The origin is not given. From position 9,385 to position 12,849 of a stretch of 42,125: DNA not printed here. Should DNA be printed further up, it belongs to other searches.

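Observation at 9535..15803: Back-to-back pair: a 1050-aa repeat protein and a membrane-tethered ADP-ribosylglycohydrolase sharing promoter and C-terminal anchor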

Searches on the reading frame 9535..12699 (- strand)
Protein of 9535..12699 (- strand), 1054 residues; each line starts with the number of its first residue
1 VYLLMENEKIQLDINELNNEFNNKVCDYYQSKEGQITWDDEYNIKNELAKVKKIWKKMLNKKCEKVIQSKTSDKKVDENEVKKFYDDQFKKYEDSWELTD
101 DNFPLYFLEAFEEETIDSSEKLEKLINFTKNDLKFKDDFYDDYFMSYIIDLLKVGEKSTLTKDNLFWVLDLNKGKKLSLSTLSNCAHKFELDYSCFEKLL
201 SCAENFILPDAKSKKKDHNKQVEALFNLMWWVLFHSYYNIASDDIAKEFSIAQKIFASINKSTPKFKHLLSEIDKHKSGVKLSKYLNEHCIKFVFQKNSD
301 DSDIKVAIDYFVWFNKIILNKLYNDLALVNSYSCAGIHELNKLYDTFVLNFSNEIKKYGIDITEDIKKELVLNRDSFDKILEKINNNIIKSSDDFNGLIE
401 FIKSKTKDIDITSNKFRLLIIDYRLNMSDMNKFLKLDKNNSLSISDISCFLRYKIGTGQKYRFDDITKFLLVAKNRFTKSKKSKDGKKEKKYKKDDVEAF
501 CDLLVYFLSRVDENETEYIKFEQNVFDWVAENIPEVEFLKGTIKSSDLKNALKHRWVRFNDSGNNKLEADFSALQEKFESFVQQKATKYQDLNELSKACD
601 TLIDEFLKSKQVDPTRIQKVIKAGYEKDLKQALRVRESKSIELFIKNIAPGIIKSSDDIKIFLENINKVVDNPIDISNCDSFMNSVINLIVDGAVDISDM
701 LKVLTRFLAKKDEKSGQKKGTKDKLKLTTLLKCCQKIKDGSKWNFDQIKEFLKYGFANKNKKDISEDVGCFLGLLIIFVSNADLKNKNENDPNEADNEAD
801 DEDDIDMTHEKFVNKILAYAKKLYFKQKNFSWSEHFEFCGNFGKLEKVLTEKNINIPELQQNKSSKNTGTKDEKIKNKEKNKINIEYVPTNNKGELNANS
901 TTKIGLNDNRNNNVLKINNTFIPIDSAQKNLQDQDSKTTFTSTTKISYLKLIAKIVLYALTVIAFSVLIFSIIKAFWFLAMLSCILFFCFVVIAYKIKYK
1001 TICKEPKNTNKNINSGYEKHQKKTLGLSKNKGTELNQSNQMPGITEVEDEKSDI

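Call 5: search_protein_families(library=pfam, proteins=[window:9535-12699:-], max_evalue=0.1)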
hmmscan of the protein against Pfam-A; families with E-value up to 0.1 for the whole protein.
window:9535-12699:- (1054 aa): 0 families

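Call 6: search_protein_families(library=ncbifam, proteins=[window:9535-12699:-], max_evalue=0.1)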
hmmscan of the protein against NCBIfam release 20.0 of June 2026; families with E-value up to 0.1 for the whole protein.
window:9535-12699:- (1054 aa): 1 family
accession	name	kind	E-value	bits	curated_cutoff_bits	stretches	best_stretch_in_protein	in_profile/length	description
NF005370.0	PRK06911.1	equivalog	0.014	15.4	187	0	647-675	25-53/100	30S ribosomal protein S14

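Call 8: find_homologous_proteins(query=window:9535-12699:-)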
Query window:9535-12699:- (1054 aa): 6 proteins with E <= 0.001 among 8000 candidates.
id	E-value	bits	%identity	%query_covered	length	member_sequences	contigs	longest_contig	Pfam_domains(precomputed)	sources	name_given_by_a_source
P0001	0.0e+0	2301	100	100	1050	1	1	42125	-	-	-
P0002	0.0e+0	1504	63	98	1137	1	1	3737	-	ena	-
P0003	0.0e+0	1456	75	81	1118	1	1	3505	-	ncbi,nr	ncbi:MAG: hypothetical protein IJU86_00915, partial [Firmicutes bacterium]|nr:hypothetical protein [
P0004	2.1e-297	1008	49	98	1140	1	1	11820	-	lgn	-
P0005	1.0e-249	850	41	81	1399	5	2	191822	-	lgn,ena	-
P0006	1.1e-194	668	41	98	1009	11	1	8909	-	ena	-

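Call 10: find_encoding_contigs(protein=P0005, flank=10000, max_places=3)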
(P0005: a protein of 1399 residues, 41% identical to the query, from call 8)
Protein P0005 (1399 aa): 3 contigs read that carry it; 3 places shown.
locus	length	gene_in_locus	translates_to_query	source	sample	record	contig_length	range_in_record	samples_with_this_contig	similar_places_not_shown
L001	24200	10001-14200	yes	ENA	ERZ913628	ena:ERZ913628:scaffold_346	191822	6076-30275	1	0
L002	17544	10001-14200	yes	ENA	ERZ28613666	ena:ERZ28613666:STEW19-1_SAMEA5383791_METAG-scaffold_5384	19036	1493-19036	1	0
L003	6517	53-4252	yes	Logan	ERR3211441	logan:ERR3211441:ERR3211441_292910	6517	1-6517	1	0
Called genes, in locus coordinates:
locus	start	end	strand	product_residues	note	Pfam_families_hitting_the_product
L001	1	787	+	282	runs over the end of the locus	PF04085:MreC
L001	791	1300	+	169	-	PF04093:MreD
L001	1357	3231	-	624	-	PF00884:Sulfatase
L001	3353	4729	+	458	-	PF28494:GlyRS_ins_1 (weak), PF00587:tRNA-synt_2b, PF03129:HGTP_anticodon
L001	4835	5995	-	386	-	-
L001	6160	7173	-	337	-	-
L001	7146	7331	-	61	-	-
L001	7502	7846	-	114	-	PF06257:VEG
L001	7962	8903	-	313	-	PF01116:F_bP_aldolase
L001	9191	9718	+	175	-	PF01066:CDP-OH_P_transf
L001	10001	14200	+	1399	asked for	-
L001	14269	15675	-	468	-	PF02885:Glycos_trans_3N, PF00591:Glycos_transf_3, PF07831:PYNP_C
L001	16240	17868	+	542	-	PF01807:Zn_ribbon_DnaG, PF08275:DNAG_N, PF01751:Toprim, PF13155:Toprim_2, PF13662:Toprim_4, PF10410:DnaB_bind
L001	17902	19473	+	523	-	PF00140:Sigma70_r1_2, PF04542:Sigma70_r2, PF04539:Sigma70_r3, PF04545:Sigma70_r4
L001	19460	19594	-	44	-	-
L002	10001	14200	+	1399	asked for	-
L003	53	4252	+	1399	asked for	-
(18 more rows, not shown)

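Call 11: find_encoding_contigs(protein=P0004, flank=10000, max_places=3)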
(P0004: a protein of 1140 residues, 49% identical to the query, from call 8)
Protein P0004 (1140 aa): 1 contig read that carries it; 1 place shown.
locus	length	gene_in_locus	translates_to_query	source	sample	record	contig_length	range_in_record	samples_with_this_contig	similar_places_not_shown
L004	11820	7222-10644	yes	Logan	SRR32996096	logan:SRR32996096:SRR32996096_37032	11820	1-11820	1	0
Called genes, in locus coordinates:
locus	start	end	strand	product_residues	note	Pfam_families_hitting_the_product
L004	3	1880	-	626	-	?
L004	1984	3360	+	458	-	PF28494:GlyRS_ins_1 (weak), PF00587:tRNA-synt_2b, PF03129:HGTP_anticodon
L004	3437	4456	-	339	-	-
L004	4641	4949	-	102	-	PF06257:VEG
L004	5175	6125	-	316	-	PF01116:F_bP_aldolase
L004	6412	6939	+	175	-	PF01066:CDP-OH_P_transf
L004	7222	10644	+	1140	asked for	-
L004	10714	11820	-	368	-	?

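Call 16: find_encoding_contigs(protein=P0006, flank=10000, max_places=3)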
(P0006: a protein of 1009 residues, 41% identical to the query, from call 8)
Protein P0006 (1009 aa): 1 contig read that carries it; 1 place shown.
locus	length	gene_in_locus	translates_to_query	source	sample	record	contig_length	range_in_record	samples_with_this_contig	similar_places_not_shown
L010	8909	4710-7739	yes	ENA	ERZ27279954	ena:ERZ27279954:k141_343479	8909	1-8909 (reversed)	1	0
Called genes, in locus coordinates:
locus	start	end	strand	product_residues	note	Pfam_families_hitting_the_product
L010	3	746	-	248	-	?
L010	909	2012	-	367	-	-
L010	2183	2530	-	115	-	PF06257:VEG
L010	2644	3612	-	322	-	PF01116:F_bP_aldolase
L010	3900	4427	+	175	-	PF01066:CDP-OH_P_transf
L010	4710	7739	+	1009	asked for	-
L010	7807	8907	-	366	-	?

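Call 33: search_solved_structures(query=A1, max_evalue=1)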
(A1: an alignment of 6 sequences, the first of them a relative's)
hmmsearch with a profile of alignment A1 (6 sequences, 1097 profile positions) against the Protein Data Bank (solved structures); distinct sequences matched with E-value up to 1: 0.

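Call 50: find_related_loci(query=A1, collection=genome_contigs, flank=10000)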
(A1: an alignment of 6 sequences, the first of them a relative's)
Query A1 (1050 aa) in genome_contigs; peptide patterns used: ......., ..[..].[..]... (x = any residue, [..] = any of these).
278 stretches matched a pattern, but none encodes a relative of the query by tblastn (E <= 1e-3).

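Call 52: predict_structure(alignment_id=A1)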
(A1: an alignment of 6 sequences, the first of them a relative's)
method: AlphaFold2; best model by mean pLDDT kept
length: 1050 residues; sequences in the alignment: 6
mean_pLDDT: 56.4   pTM: 0.40
mean pLDDT of the five models: 56.4, 56.2, 49.1, 47.2, 43.2
residues with pLDDT >= 90: 51; 70-90: 217; 50-70: 392; < 50: 390
segments of 3 or more residues with pLDDT < 50: 1-5, 286-290, 292-294, 321-333, 356-384, 402-415, 474-488, 507-513, 533-571, 603-637, 665-674, 705-720, 753-755, 782-801, 857-955, 960-962, 992-1050
pLDDT, mean of each block of 10 residues (from residue 1): 56 85 88 79 86 82 66 68 78 75 87 90 87 85 90 85 89 92 90 91 81 87 90 65 69 79 78 77 54 53 61 54 40 50 58 53 43 45 50 57 47 50 63 59 64 59 64 48 43 61 55 51 58 38 40 29 38 51 53 55 44 29 41 47 52 53 46 52 60 60 47 39 64 67 65 51 65 71 34 33 66 66 54 64 70 52 30 27 24 22 22 23 22 23 34 49 51 62 61 37 26 25 24 23 25
secondary structure, 60 per line:
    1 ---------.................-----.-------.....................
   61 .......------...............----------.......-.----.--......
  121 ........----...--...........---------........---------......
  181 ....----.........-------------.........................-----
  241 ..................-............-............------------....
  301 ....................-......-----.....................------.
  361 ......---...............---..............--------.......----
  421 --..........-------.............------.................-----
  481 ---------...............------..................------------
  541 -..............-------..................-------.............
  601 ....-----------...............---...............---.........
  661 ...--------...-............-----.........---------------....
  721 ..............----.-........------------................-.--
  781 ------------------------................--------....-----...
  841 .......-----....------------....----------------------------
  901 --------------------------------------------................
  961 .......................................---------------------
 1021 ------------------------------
elements in order (helices of 4 or more, strands of 3 or more residues): H10-26 H40-67 H74-88 H99-105 H115-128 H138-147 H158-165 H175-184 H189-197 H211-235 H241-258 H260-271 H273-284 H297-320 H322-327 H333-353 H360-366 H370-384 H388-401 H410-416 H423-432 H440-452 H459-475 H490-504 H511-528 H542-555 H563-580 H588-604 H616-630 H634-648 H652-663 H676-687 H693-701 H717-734 H741-748 H761-776 H805-820 H829-832 H838-847 H853-856 H869-872 H945-999

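Call 54: find_related_loci(query=A1, collection=metagenome_contigs, flank=10000)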
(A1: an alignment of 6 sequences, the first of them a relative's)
Query A1 (1050 aa) in metagenome_contigs; peptide patterns used: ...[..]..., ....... (x = any residue, [..] = any of these).
600 stretches matched a pattern, but none encodes a relative of the query by tblastn (E <= 1e-3).

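Call 57: fold_search(model_id=the predicted structure, library=pdb)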
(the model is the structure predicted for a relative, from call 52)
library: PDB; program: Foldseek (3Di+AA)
matches with E <= 10: 459; with E <= 0.001: 0
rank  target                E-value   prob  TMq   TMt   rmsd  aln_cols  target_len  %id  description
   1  8cwy_A                3.6e-03  0.97  0.10  0.18  21.3       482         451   11  Accurate computational design of genetically encoded 3D protein crystals (released 2023-11-01)
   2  9j0a_A                4.4e-03  0.87  0.14  0.15  22.2       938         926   11  Complex structure of ANKRD11/STAG2/RAD21 (released 2025-03-19)
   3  5oqo_A                5.5e-03  0.77  0.12  0.14  22.7       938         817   13  Crystal structure of the S. cerevisiae condensin Ycg1-Brn1 subcomplex bound to DNA (crystal form II) (released 2017-10-18)
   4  7qfw_A                6.5e-03  0.90  0.16  0.18  20.5       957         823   13  S.c. Condensin peripheral Ycg1 subcomplex bound to DNA (released 2022-06-15)
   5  4a0c_A                8.5e-03  0.75  0.13  0.12  31.4      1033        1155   11  Structure of the CAND1-CUL4B-RBX1 complex (released 2011-11-30)
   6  7qdr_B                8.9e-03  0.57  0.11  0.10  30.8      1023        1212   12  Apo human SKI complex in the closed state (released 2022-02-02)
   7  6zqc_UJ               9.6e-03  0.38  0.09  0.09  62.9      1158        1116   11  Cryo-EM structure of the 90S pre-ribosome from Saccharomyces cerevisiae, state Pre-A1 (released 2020-09-23)
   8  6zwo_B                1.0e-02  0.80  0.13  0.09  35.5       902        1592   10  cryo-EM structure of human mTOR complex 2, focused on one half (released 2020-11-18)
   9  8bbe_D                1.0e-02  0.66  0.10  0.14  31.9       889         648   12  Structure of the IFT-A complex; IFT-A2 module (released 2022-12-21)
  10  7qds_B                1.1e-02  0.60  0.12  0.12  31.3       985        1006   11  Apo human SKI complex in the open state (released 2022-02-02)
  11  8syn_A                1.3e-02  0.84  0.14  0.16  23.1       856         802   12  Human VPS35L/VPS29/VPS26C Complex (released 2023-11-01)
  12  6cit_C                1.9e-02  0.80  0.16  0.17  20.8       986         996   11  Crystal Structure of MVM NS2 NES Peptide in complex with CRM1-Ran-RanBP1 (released 2018-06-27)
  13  5uwi_C                2.4e-02  0.69  0.15  0.15  22.1       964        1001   11  Crystal Structure of HDAC5 NES Peptide in complex with CRM1-Ran-RanBP1 (released 2017-03-22)
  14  5uwu_C                3.0e-02  0.66  0.15  0.16  22.2       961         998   11  Crystal Structure of SMAD4 NES Peptide in complex with CRM1-Ran-RanBP1 (released 2017-03-22)
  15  3s51_D                3.0e-02  0.63  0.16  0.16  22.4      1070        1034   11  Structure of FANCI (released 2011-07-27)
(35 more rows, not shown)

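Call 58: search_protein_families(library=padloc, proteins=[P0001], max_evalue=0.01)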
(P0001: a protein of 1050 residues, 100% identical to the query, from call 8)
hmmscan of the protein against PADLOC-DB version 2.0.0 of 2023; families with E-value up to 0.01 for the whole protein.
P0001 (1050 aa): 0 families

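Call 59: search_protein_families(library=phrogs, proteins=[P0001], max_evalue=0.01)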
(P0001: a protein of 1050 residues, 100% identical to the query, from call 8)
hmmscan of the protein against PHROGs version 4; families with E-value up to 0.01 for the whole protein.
P0001 (1050 aa): 1 family
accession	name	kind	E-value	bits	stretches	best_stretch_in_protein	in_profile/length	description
phrog_21248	-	unknown function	0.0088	17.6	0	934-1011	17-95/98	-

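Call 61: find_encoding_contigs(protein=P0001, flank=10000, max_places=3)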
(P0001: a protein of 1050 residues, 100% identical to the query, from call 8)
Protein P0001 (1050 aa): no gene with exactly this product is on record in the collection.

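Call 63: find_encoding_contigs(protein=P0002, flank=5000, max_places=3)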
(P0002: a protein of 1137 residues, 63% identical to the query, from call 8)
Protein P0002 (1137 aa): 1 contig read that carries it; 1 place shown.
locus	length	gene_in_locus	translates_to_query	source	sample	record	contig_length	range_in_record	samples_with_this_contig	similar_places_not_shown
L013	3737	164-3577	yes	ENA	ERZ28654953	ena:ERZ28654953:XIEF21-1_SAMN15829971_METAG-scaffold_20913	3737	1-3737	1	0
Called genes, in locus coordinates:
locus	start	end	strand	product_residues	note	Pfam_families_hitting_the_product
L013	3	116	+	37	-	?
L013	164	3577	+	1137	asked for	-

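Call 80: search_protein_representatives(alignment_id=A1)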
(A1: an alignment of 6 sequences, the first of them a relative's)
Query: 6 sequences, 1097 profile positions. Proteins with E-value up to 0.001 (for the whole library): 18; up to 1e-10: 17; up to 1e-30: 12. The best 18 are listed.
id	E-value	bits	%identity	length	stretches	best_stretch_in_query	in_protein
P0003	0.0e+00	1975.1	-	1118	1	1-1085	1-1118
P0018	2.1e-162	558.9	-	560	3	5-393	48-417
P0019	2.5e-75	270.6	-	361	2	878-1094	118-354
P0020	9.3e-71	255.5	-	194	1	645-840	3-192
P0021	1.5e-68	248.2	-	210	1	529-723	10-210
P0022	1.1e-61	225.5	-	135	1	1-135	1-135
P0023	8.8e-46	172.8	-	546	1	183-674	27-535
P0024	1.0e-39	152.7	-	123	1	988-1093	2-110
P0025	1.2e-36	142.6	-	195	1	55-217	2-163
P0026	2.8e-36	141.3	-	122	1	265-393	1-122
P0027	4.9e-35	137.2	-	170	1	945-1088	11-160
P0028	5.9e-33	130.3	-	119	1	347-431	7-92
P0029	2.4e-18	81.9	-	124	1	8-104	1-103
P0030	3.2e-18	81.5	-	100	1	959-1038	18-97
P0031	3.3e-16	74.8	-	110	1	1-53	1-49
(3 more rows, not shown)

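Call 91: search_protein_families(library=pfam, proteins=[P0023], max_evalue=0.01)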
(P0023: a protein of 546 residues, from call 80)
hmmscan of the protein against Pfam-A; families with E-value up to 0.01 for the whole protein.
P0023 (546 aa): 0 families
